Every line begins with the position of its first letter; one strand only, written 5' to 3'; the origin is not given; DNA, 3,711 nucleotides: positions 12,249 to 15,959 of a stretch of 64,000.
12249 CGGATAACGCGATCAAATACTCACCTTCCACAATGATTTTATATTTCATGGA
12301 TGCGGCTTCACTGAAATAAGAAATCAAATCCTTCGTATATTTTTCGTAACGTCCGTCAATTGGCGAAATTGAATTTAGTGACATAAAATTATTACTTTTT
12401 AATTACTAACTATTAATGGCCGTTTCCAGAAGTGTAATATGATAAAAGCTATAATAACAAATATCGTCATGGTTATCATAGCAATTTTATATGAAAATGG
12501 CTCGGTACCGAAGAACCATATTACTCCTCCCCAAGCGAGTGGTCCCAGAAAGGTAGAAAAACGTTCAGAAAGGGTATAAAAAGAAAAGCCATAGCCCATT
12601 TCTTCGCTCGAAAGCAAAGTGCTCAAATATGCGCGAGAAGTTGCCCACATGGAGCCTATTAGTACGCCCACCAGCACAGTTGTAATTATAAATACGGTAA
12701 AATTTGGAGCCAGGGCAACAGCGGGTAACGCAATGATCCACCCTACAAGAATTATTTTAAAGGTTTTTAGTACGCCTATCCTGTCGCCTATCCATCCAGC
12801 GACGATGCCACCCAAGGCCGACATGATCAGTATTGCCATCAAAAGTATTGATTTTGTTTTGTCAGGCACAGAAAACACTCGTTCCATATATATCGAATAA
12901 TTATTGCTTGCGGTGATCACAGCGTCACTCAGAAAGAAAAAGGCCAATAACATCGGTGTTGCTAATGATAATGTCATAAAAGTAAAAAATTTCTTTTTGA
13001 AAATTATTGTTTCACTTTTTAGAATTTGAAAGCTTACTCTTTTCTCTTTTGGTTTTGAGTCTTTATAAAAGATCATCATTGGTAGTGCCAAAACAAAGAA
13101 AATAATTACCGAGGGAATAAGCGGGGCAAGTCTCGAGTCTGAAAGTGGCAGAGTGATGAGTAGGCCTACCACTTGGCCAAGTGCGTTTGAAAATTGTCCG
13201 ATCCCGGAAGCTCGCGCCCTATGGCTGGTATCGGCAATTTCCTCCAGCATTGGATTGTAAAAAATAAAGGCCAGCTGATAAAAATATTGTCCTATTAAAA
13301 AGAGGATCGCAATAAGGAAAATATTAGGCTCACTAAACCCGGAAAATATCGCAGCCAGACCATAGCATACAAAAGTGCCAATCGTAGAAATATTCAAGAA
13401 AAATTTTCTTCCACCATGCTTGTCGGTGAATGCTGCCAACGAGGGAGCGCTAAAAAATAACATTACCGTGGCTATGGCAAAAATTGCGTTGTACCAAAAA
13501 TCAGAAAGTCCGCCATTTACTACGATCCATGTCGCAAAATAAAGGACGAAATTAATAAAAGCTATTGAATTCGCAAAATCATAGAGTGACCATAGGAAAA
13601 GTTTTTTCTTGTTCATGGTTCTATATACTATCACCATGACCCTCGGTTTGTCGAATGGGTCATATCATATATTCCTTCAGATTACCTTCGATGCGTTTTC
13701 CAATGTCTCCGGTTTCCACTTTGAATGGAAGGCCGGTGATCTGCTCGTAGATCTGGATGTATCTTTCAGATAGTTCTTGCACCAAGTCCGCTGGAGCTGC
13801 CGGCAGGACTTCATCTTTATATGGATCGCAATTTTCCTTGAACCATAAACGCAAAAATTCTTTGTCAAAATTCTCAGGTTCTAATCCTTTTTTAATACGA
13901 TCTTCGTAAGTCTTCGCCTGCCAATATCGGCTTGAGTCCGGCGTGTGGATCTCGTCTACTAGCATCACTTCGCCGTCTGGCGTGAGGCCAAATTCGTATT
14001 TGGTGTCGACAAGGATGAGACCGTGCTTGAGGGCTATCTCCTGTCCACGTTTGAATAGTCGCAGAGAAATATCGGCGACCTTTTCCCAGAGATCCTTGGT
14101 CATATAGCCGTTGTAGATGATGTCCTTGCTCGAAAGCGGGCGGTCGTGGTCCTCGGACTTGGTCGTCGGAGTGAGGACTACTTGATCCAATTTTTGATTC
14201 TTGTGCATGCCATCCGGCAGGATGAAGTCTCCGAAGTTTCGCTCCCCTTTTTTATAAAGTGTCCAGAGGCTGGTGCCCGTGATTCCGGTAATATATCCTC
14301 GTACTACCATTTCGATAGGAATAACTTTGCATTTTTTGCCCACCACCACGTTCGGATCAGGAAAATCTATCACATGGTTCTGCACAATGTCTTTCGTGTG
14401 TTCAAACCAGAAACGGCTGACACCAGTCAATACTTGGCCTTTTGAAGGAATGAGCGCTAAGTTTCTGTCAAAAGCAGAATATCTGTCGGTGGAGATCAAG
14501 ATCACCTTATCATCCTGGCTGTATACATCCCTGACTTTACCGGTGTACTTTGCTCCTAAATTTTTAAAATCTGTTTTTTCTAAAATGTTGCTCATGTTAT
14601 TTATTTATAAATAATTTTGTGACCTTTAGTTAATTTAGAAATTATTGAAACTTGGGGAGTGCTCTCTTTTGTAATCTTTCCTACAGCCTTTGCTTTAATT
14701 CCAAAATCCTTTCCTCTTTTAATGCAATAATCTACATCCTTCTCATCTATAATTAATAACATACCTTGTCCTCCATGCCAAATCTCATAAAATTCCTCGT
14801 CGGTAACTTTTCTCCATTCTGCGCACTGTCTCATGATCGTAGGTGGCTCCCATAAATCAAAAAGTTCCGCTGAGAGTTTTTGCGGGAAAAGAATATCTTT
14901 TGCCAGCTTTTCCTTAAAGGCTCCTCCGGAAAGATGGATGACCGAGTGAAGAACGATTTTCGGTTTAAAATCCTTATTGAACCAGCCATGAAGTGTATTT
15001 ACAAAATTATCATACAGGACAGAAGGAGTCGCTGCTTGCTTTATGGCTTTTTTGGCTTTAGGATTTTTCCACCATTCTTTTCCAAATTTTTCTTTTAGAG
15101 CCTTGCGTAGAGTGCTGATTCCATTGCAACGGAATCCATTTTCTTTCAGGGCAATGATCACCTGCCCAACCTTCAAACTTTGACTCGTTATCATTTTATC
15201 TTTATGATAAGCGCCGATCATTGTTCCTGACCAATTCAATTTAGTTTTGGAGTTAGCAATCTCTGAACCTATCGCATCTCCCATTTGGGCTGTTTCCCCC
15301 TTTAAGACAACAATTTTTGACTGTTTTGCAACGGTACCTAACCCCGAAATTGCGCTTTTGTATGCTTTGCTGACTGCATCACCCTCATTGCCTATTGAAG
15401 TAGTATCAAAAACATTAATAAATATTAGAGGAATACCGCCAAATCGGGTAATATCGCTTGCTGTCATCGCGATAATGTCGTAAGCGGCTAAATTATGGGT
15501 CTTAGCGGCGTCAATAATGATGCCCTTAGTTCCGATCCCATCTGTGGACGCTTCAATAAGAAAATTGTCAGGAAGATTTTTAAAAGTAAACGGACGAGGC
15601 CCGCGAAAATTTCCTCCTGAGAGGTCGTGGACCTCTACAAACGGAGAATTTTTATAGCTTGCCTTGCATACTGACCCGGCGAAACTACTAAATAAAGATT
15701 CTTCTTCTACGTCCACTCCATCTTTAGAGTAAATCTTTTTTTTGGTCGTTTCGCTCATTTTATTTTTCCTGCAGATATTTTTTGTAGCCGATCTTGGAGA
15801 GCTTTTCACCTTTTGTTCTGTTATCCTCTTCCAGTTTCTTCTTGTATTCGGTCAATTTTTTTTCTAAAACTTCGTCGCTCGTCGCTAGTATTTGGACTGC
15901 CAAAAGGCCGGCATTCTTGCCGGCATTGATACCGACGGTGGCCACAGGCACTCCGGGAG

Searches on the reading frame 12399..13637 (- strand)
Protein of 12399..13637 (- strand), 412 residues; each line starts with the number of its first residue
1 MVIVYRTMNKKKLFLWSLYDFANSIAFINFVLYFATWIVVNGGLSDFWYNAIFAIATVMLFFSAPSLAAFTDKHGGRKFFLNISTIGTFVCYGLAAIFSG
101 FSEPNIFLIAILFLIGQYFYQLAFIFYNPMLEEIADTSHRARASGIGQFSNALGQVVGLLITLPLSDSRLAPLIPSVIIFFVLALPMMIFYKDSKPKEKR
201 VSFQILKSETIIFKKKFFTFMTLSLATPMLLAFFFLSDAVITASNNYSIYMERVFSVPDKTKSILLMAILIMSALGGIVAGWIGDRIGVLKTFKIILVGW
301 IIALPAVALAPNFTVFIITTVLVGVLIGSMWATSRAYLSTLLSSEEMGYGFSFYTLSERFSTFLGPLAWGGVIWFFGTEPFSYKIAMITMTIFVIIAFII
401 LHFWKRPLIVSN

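Call 66: search_protein_families(library=pfam, proteins=[window:12399-13637:-], max_evalue=0.00001)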
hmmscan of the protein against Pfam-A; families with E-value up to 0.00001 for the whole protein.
window:12399-13637:- (412 aa): 2 families
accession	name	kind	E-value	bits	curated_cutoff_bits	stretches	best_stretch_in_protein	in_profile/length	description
PF07690.21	MFS_1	-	2e-27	96.5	33.4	2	231-407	3-176/347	Major Facilitator Superfamily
PF11700.14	ATG22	-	2.3e-07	30.4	24.1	0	52-403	76-471/482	Vacuole effluxer Atg22 like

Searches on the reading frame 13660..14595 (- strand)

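Call 66: search_protein_families(library=pfam, proteins=[window:13660-14595:-], max_evalue=0.00001)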
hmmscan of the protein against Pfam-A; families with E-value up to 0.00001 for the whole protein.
window:13660-14595:- (311 aa): 1 family
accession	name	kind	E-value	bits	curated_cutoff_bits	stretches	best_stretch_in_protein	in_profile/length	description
PF01259.24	SAICAR_synt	-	1.2e-69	235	20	1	17-263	3-230/233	SAICAR synthetase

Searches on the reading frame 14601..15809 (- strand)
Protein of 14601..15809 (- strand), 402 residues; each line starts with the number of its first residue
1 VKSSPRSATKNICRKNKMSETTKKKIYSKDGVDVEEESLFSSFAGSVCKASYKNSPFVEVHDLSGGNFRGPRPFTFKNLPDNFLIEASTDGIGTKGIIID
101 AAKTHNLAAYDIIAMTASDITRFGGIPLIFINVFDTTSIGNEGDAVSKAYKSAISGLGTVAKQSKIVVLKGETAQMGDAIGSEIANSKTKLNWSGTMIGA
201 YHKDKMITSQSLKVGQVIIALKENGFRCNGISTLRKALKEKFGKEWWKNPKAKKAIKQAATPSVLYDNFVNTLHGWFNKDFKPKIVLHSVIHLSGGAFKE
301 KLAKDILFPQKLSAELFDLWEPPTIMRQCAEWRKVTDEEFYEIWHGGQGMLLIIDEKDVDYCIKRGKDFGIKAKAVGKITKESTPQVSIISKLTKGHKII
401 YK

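Call 66: search_protein_families(library=pfam, proteins=[window:14601-15809:-], max_evalue=0.00001)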
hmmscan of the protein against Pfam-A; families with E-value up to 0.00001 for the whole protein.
window:14601-15809:- (402 aa): 1 family
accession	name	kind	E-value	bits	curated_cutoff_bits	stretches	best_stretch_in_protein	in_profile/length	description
PF00586.29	AIRS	-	5.5e-07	30.4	24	1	87-186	17-97/112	AIR synthase related protein, N-terminal domain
